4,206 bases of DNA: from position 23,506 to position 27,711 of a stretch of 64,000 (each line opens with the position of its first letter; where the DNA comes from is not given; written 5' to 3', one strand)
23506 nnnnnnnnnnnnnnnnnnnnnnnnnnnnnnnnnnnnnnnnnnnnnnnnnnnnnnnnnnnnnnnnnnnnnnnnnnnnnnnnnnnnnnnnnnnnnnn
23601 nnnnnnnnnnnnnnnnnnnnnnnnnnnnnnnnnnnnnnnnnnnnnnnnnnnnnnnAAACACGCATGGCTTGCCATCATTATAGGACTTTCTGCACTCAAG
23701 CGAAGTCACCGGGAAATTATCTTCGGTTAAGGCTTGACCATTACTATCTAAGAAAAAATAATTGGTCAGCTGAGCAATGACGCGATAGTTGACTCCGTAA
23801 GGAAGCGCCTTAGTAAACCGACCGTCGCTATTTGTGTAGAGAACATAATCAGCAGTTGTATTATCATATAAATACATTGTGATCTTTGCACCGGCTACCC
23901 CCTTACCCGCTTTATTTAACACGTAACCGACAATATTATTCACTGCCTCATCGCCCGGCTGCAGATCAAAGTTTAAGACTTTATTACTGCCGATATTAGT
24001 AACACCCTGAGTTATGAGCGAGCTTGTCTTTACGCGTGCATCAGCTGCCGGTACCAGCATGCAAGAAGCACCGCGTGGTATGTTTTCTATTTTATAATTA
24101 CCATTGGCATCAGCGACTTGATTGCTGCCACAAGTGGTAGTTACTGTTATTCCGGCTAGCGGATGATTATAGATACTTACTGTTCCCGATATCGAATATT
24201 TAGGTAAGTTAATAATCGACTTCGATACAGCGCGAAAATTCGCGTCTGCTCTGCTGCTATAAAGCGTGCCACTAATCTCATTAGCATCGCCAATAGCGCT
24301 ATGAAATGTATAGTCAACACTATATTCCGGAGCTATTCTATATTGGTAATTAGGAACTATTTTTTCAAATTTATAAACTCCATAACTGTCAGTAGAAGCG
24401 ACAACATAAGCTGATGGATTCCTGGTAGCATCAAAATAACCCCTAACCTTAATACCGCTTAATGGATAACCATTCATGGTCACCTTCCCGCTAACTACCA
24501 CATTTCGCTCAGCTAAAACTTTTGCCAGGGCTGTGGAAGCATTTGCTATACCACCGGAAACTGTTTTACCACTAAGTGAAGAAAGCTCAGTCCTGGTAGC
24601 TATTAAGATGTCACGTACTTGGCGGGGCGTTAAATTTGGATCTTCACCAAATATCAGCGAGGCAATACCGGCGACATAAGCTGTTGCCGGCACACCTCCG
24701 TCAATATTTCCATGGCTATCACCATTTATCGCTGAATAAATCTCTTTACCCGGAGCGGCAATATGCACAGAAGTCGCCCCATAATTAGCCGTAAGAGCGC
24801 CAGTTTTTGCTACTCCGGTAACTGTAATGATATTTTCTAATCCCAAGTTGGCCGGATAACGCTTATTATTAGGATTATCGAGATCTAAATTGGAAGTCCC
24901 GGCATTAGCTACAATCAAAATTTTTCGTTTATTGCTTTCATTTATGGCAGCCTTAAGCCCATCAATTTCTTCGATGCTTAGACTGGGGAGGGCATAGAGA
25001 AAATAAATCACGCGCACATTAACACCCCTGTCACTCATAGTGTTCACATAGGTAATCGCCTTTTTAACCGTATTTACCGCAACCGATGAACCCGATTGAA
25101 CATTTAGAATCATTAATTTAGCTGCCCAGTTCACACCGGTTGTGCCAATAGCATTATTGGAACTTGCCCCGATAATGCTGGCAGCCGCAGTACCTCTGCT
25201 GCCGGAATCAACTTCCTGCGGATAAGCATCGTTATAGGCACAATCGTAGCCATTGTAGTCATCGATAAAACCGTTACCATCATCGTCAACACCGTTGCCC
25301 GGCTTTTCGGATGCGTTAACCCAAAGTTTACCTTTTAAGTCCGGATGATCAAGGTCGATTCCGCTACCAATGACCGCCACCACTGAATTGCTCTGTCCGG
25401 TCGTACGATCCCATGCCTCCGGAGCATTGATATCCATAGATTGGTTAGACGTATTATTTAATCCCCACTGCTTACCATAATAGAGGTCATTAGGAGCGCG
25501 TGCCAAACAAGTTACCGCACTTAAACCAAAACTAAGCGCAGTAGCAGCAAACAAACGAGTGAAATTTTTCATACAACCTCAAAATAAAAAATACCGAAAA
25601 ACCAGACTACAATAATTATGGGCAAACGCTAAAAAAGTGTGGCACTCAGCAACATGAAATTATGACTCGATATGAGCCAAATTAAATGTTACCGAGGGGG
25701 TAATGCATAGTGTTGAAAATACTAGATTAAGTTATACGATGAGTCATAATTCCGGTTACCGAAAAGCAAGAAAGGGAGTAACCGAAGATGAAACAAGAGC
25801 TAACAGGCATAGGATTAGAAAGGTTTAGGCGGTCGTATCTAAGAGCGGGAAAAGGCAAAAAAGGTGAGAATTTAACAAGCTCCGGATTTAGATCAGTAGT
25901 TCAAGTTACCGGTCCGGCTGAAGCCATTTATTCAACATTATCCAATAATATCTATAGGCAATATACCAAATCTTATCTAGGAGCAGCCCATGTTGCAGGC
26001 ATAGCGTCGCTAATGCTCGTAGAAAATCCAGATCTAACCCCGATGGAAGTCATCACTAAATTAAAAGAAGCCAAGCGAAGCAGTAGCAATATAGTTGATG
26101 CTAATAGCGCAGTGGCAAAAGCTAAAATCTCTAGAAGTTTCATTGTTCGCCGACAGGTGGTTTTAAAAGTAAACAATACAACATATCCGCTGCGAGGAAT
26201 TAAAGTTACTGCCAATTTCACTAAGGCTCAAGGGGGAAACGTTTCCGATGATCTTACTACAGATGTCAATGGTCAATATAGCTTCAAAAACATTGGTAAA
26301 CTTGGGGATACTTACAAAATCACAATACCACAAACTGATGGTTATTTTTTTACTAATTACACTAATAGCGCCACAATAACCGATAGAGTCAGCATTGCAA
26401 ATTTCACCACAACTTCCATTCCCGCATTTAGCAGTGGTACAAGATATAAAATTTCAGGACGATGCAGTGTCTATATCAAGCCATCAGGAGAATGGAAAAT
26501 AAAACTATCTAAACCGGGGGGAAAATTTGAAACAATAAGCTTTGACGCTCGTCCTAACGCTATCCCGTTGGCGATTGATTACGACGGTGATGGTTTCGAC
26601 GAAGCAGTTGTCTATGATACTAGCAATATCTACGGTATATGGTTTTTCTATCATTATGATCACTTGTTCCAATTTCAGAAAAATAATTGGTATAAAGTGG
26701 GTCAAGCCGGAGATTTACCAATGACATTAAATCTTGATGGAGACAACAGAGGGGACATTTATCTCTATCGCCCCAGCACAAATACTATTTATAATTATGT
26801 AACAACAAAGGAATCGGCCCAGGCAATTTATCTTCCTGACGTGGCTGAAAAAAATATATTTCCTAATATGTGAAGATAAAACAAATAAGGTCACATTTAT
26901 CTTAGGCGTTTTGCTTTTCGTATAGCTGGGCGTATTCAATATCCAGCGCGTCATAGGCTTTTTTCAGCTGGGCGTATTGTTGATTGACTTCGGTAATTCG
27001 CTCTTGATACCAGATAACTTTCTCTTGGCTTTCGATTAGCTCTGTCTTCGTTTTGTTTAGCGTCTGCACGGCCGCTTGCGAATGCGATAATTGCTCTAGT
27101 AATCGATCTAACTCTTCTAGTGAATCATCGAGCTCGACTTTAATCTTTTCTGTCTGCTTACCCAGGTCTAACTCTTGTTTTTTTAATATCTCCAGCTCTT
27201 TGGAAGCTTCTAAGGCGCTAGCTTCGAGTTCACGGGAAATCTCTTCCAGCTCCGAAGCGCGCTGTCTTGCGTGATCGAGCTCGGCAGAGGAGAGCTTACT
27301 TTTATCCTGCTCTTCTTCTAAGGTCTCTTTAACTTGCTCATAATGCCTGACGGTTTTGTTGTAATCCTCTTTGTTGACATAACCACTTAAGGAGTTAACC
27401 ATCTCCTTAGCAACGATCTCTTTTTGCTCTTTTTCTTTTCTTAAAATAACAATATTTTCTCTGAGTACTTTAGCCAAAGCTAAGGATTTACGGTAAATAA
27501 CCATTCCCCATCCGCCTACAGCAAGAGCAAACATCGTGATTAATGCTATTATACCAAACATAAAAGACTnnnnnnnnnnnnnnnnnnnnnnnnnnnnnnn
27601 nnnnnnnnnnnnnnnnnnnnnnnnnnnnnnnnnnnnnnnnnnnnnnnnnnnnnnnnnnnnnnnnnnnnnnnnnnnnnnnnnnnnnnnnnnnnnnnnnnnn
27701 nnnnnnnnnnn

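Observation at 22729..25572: Subtilase homologue with all three catalytic residues replaced (pseudo-protease fused to beta-propeller repeats)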

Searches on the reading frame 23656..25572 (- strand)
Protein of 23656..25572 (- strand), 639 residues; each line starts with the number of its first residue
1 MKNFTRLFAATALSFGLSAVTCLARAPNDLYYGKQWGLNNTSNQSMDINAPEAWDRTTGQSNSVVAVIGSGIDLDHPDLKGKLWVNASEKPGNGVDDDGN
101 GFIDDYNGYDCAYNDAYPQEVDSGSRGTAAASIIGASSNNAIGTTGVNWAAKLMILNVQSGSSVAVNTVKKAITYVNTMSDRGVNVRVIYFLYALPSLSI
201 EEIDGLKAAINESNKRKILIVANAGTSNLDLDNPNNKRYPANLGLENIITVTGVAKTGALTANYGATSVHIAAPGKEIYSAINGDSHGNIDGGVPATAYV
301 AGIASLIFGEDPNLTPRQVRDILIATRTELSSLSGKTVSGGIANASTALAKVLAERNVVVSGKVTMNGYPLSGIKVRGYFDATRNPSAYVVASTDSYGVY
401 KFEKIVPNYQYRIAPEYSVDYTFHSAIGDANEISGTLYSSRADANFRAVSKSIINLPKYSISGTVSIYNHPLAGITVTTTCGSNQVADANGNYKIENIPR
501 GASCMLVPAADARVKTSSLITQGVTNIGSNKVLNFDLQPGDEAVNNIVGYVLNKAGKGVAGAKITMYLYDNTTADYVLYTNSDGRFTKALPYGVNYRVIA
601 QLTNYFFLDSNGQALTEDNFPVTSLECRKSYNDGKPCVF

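Call 33: predict_structure(alignment_id=A1)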
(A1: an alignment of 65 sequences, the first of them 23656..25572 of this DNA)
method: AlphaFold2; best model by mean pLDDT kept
length: 639 residues; sequences in the alignment: 65
mean_pLDDT: 70.2   pTM: 0.63
mean pLDDT of the five models: 70.2, 69.6, 68.4, 67.5, 66.2
residues with pLDDT >= 90: 291; 70-90: 80; 50-70: 31; < 50: 237
segments of 3 or more residues with pLDDT < 50: 1-22, 370-456, 512-639
pLDDT, mean of each block of 10 residues (from residue 1): 37 39 75 93 85 94 97 97 98 97 98 95 88 96 96 96 92 98 98 91 97 98 79 79 96 93 75 96 96 95 98 97 97 93 97 79 55 46 40 38 38 33 36 35 32 52 80 85 86 85 73 39 31 31 33 31 36 40 43 31 33 41 29 33
secondary structure, 60 per line:
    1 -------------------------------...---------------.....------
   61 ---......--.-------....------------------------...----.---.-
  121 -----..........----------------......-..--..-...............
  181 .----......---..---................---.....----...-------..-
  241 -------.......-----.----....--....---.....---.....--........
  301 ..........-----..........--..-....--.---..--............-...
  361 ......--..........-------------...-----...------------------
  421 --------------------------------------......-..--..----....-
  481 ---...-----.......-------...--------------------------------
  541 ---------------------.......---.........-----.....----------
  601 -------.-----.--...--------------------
elements in order: H50-54 E64-69 E108-110 H126-135 E152-157 H166-181 E186-191 H200-215 E219-223 E248-254 H265-268 E271-274 E278-282 E286-290 H293-310 H316-325 H345-356 E358-366 E369-378 E392-394 E400-402 E459-464 E476-479 E484-486 E492-498 E506-508 E562-568 E572-580 E586-590

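Call 36: fold_search(model_id=the predicted structure, library=pdb)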
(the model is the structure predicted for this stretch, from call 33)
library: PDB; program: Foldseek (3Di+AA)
matches with E <= 10: 786; with E <= 0.001: 327
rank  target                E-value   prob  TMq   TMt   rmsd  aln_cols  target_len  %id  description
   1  3vv3_A                1.4e-35  1.00  0.48  0.93   1.6       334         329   34  Crystal structure of deseasin MCP-01 from Pseudoalteromonas sp. SM9913 (released 2013-08-07)
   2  8coz_A                9.3e-26  1.00  0.46  0.86   2.4       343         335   28  Structure of the catalytic domain of P. vivax Sub1 (triclinic crystal form) (released 2023-07-19)
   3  8qkj_A                1.1e-25  1.00  0.46  0.86   2.4       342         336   28  PvSub1 Catalytic Domain in Complex with Peptidomimetic Inhibitor (MAM-133) (released 2024-03-20)
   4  8cp0                  1.2e-25  1.00  0.46  0.82   2.5       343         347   27  Structure of the catalytic domain of P. vivax Sub1 (trigonal crystal form) (released 2023-07-19)
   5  8qkj_B                1.8e-25  1.00  0.45  0.84   2.9       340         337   28  PvSub1 Catalytic Domain in Complex with Peptidomimetic Inhibitor (MAM-133) (released 2024-03-20)
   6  8coy_A                2.0e-25  1.00  0.46  0.86   2.3       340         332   28  Structure of the catalytic domain of P. vivax Sub1 (triclinic crystal form) in complex with inhibitor (released 2023-07-19)
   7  9fm5_A                3.3e-25  1.00  0.46  0.84   2.4       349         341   27  PvSub1 Catalytic Domain in Complex with Peptidomimetic Inhibitor (AL-97) (released 2025-02-05)
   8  9fm5_B                3.5e-25  1.00  0.46  0.85   2.4       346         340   27  PvSub1 Catalytic Domain in Complex with Peptidomimetic Inhibitor (AL-97) (released 2025-02-05)
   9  8coz_B                5.1e-25  1.00  0.46  0.86   2.4       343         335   28  Structure of the catalytic domain of P. vivax Sub1 (triclinic crystal form) (released 2023-07-19)
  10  8coy_B                5.7e-25  1.00  0.46  0.85   2.5       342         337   28  Structure of the catalytic domain of P. vivax Sub1 (triclinic crystal form) in complex with inhibitor (released 2023-07-19)
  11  8pol_B                6.1e-25  1.00  0.46  0.61   2.7       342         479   27  Crystal structure of Plasmodium falciparum Sub1 protease (released 2024-03-06)
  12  8qkg_B                7.3e-25  1.00  0.46  0.84   2.8       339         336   28  PvSub1 Catalytic Domain in Complex with Peptidomimetic Inhibitor (MAM-125) (released 2024-03-20)
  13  8qke_A                3.3e-24  1.00  0.46  0.86   2.3       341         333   28  PvSub1 Catalytic Domain in Complex with Peptidomimetic Inhibitor (MH-13) (released 2024-03-20)
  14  8qke_B                3.5e-24  1.00  0.46  0.85   2.4       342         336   28  PvSub1 Catalytic Domain in Complex with Peptidomimetic Inhibitor (MH-13) (released 2024-03-20)
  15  8pol_A                6.8e-24  1.00  0.46  0.60   2.7       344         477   26  Crystal structure of Plasmodium falciparum Sub1 protease (released 2024-03-06)
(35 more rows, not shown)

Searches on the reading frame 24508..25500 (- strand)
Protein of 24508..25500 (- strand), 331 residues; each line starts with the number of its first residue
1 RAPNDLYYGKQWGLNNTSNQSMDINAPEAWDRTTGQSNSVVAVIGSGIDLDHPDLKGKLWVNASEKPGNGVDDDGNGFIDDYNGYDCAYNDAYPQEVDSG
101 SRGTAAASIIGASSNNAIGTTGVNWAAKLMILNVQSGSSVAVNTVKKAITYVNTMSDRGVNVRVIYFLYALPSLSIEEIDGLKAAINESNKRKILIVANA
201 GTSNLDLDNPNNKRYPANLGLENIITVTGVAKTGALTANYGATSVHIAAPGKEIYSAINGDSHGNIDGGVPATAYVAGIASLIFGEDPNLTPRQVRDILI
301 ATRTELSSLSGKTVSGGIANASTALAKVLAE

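Call 50: search_protein_representatives(protein=window:24508-25500:-)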
Query: 331 residues. Proteins with E-value up to 0.001 (for the whole library): 63635; up to 1e-10: 36562; up to 1e-30: 8304. The best 150 are listed.
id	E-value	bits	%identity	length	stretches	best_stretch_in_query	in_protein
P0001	1.5e-209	711.3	100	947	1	1-331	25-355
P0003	5.4e-148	509.0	40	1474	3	1-323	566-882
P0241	7.1e-137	472.5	41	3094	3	2-327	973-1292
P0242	1.2e-127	442.2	40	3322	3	2-326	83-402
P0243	9.7e-118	409.7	37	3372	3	3-325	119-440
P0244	2.9e-98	345.7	41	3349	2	2-326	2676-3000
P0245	5.7e-96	338.1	40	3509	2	2-329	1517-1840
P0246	8.0e-96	337.7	39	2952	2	3-324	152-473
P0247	4.3e-95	335.3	38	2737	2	2-328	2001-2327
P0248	1.3e-93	330.4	40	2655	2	3-325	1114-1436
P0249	1.3e-93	330.4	40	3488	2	2-327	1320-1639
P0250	3.5e-93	329.0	38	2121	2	2-326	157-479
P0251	9.0e-93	327.6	38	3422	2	3-324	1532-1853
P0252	9.9e-93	327.5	40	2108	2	3-325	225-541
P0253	1.9e-92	326.5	38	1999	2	3-328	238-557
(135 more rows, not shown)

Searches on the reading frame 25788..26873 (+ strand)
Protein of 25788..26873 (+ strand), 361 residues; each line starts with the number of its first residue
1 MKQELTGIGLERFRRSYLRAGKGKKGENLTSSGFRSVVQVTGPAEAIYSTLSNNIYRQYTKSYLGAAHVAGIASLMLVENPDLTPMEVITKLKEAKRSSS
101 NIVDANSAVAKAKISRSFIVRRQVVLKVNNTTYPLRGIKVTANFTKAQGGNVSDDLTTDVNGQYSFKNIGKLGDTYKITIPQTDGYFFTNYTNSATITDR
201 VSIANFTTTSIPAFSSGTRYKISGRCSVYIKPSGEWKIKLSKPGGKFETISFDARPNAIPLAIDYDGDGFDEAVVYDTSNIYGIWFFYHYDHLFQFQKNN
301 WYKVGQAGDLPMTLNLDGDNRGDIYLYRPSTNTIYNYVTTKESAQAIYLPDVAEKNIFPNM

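Call 3: search_protein_families(library=pfam, proteins=[window:25788-26873:+], max_evalue=1)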
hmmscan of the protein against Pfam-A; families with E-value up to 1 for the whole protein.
window:25788-26873:+ (361 aa): 7 families
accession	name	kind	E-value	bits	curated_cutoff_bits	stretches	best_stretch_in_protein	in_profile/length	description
PF17210.9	SdrD_B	-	0.0001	22.9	29.7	1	134-195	23-79/112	SdrD B-like domain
PF13620.12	CarboxypepD_reg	-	0.0098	16.7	32.3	1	131-186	10-59/82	Carboxypeptidase regulatory-like domain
PF20598.4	DUF6795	-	0.012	16.3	27.4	1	131-169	8-46/103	Domain of unknown function (DUF6795)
PF13517.12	FG-GAP_3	-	0.087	13.9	26.9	0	264-325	1-60/61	FG-GAP-like repeat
PF17802.7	SpaA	-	0.089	13.4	23.1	1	125-186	5-65/91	Prealbumin-like fold domain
PF01839.29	FG-GAP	-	0.12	12.8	22.1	1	262-275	7-20/37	FG-GAP repeat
PF18998.6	Flg_new_2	-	0.29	11.6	23.6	0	158-209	7-56/73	Divergent InlB B-repeat domain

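Call 4: search_protein_families(library=ncbifam, proteins=[window:25788-26873:+], max_evalue=1)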
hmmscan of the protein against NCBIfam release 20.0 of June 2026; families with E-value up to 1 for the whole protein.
window:25788-26873:+ (361 aa): 2 families
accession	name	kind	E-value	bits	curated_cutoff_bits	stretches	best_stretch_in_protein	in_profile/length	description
TIGR03921.1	T7SS_mycosin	equivalog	0.0042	16.3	278.75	1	23-101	183-268/353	type VII secretion-associated serine protease mycosin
TIGR04134.1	lipo_with_rSAM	hypoth_equivalog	0.061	13.3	39.8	1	129-193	48-117/150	radical SAM-associated putative lipoprotein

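Call 53: find_homologous_proteins(query=window:25788-26873:+, max_evalue=0.00001)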
Query window:25788-26873:+ (361 aa): 1 proteins with E <= 0.00001 among 2288 candidates.
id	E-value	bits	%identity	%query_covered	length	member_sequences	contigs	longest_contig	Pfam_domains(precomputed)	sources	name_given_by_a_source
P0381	3.5e-239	811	100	100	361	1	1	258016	-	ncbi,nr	ncbi:MAG: hypothetical protein IT292_04605 [Deltaproteobacteria bacterium]|nr:hypothetical protein [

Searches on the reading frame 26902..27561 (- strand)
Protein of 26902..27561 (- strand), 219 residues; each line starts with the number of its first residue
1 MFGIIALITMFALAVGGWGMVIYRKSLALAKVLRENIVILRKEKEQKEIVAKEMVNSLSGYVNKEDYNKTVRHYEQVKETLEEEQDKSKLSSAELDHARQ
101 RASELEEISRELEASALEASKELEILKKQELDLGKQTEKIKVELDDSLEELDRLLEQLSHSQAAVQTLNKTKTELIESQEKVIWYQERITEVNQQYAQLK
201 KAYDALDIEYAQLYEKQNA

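Call 28: search_protein_families(library=pfam, proteins=[window:26902-27561:-], max_evalue=0.001)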
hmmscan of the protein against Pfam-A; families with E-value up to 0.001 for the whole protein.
window:26902-27561:- (219 aa): 1 family
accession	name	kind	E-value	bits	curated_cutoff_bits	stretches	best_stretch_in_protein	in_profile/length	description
PF13851.11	GAS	-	0.00088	19.1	32.3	1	121-218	33-130/200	Growth-arrest specific micro-tubule binding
